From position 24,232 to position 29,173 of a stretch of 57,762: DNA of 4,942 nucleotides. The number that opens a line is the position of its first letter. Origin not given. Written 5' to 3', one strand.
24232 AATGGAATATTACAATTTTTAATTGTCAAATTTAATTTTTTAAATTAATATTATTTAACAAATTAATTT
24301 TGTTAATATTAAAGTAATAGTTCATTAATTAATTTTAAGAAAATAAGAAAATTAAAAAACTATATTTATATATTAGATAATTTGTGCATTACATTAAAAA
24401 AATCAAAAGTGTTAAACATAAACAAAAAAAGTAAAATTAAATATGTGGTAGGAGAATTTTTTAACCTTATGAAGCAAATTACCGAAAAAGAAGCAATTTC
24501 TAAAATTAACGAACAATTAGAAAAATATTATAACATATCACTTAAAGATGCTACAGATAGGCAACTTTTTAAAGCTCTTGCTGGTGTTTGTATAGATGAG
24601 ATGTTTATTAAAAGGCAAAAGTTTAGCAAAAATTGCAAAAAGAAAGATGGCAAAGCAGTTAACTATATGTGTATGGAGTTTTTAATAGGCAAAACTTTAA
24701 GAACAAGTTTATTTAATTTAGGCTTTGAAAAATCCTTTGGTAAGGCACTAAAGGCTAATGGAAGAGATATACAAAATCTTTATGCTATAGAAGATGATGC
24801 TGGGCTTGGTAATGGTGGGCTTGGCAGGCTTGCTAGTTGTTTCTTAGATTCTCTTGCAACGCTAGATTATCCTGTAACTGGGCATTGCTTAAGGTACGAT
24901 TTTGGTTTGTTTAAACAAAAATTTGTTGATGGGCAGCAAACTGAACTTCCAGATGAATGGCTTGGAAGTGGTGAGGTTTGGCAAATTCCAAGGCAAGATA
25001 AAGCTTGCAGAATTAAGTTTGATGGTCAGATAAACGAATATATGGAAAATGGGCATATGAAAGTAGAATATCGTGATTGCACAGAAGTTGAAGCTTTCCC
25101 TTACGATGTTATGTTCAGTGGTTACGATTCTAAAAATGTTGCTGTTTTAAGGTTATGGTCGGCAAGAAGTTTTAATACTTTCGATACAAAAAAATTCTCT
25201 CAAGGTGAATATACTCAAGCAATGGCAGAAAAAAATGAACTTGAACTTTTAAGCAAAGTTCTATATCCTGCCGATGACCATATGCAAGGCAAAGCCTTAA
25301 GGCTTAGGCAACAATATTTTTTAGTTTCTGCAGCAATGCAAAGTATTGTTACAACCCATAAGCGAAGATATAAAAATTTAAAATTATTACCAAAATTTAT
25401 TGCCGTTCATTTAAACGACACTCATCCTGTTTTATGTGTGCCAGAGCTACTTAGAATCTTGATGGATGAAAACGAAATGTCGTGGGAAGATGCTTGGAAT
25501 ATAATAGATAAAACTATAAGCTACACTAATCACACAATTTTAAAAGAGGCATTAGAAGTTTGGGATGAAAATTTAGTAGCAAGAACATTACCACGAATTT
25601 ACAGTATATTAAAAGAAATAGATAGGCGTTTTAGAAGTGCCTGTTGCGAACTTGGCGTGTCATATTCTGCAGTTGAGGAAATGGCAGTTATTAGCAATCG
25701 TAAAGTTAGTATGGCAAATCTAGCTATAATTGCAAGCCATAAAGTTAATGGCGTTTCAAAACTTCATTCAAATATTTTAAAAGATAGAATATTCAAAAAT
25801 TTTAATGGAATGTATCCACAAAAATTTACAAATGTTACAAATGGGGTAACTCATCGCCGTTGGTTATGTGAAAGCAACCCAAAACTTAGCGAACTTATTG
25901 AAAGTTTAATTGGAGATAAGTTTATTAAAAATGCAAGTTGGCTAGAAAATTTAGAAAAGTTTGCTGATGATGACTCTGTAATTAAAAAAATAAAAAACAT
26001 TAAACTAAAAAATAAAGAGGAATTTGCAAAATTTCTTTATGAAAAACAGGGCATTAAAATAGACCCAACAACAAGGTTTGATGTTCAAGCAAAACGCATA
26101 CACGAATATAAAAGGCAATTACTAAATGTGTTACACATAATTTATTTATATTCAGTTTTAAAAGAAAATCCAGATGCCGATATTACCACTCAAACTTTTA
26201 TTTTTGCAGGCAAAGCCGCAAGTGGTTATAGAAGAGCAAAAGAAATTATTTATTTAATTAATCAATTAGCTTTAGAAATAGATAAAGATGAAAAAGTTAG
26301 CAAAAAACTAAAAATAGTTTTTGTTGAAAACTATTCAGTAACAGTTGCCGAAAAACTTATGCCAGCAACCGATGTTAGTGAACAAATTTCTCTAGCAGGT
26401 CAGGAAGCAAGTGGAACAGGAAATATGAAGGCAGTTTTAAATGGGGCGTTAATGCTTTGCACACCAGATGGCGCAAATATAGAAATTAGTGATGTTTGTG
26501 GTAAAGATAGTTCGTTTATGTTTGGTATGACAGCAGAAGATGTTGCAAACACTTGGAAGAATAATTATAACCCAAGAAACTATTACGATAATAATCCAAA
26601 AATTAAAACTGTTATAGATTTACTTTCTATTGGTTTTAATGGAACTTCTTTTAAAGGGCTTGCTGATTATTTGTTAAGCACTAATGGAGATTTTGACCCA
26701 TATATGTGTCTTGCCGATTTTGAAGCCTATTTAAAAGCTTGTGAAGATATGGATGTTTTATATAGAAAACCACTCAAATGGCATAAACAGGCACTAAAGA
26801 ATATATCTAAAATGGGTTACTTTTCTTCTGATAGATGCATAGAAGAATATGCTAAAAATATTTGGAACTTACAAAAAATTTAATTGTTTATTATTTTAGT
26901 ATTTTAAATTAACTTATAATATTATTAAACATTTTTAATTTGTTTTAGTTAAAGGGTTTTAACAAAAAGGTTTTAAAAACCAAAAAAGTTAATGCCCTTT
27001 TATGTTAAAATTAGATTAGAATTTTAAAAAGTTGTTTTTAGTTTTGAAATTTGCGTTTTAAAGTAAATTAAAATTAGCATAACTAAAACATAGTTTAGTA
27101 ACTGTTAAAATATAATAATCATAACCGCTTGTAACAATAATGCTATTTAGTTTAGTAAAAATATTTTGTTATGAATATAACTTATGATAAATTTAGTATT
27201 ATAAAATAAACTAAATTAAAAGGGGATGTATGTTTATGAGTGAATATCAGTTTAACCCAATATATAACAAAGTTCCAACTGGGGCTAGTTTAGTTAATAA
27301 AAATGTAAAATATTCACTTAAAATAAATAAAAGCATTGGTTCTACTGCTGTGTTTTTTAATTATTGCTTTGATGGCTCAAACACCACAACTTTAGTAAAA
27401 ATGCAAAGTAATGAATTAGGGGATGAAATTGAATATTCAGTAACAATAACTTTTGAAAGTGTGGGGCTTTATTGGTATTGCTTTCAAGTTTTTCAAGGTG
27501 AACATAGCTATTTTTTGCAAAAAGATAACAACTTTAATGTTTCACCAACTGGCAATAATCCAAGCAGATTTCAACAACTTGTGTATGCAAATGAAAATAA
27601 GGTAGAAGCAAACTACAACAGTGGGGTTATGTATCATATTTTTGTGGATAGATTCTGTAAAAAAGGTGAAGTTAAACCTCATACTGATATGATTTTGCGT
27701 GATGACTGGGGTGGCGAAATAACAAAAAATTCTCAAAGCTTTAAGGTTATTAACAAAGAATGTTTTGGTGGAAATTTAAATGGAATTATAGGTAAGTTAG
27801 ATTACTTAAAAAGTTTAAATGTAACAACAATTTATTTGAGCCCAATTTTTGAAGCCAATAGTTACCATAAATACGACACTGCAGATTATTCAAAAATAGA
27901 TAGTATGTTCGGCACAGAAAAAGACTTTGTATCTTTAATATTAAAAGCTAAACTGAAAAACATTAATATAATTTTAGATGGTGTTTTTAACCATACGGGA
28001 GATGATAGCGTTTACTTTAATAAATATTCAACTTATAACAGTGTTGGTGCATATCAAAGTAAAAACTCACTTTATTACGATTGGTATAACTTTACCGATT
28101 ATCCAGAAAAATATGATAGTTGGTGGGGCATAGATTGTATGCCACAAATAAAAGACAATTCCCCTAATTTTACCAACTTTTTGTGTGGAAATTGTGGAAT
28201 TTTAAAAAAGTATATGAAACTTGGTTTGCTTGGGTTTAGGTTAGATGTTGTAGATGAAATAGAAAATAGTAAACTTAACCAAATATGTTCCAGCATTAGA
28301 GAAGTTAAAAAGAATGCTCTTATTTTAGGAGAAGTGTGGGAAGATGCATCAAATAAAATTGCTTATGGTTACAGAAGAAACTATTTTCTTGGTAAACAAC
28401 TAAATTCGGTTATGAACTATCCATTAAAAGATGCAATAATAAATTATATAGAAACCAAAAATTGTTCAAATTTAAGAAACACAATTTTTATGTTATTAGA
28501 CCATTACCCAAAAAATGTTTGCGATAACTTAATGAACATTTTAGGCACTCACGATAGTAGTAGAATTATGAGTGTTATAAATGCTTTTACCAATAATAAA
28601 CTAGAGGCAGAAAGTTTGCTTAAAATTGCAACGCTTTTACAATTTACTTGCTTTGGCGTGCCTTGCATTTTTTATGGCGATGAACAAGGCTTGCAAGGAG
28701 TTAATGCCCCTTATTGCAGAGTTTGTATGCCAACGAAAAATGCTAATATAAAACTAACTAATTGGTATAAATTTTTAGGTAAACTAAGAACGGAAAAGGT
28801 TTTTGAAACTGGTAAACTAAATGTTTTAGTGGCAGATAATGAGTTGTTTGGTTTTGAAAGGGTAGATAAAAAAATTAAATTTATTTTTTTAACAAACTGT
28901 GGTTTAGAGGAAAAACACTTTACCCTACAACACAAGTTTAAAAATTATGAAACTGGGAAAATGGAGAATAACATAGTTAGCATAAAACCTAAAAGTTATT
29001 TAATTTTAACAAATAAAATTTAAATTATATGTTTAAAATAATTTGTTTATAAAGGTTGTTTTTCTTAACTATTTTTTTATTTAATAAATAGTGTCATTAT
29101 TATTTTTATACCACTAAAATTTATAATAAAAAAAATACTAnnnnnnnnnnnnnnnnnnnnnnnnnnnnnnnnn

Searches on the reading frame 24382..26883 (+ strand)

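Call 73: search_protein_families(library=pfam, proteins=[window:24382-26883:+], max_evalue=0.0001)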
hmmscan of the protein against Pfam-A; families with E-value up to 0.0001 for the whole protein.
window:24382-26883:+ (833 aa): 1 family
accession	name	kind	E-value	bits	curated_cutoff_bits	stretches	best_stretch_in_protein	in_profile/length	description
PF00343.26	Phosphorylase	-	1.8e-292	972.4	27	1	124-830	2-713/713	Carbohydrate phosphorylase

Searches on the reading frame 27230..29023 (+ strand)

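Call 74: search_protein_families(library=pfam, proteins=[window:27230-29023:+], max_evalue=0.0001)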
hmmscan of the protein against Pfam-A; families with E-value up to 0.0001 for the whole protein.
window:27230-29023:+ (597 aa): 1 family
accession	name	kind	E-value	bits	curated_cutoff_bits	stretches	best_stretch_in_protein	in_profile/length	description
PF00128.31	Alpha-amylase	-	2.2e-48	166.1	22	1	170-492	6-360/446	Alpha amylase, catalytic domain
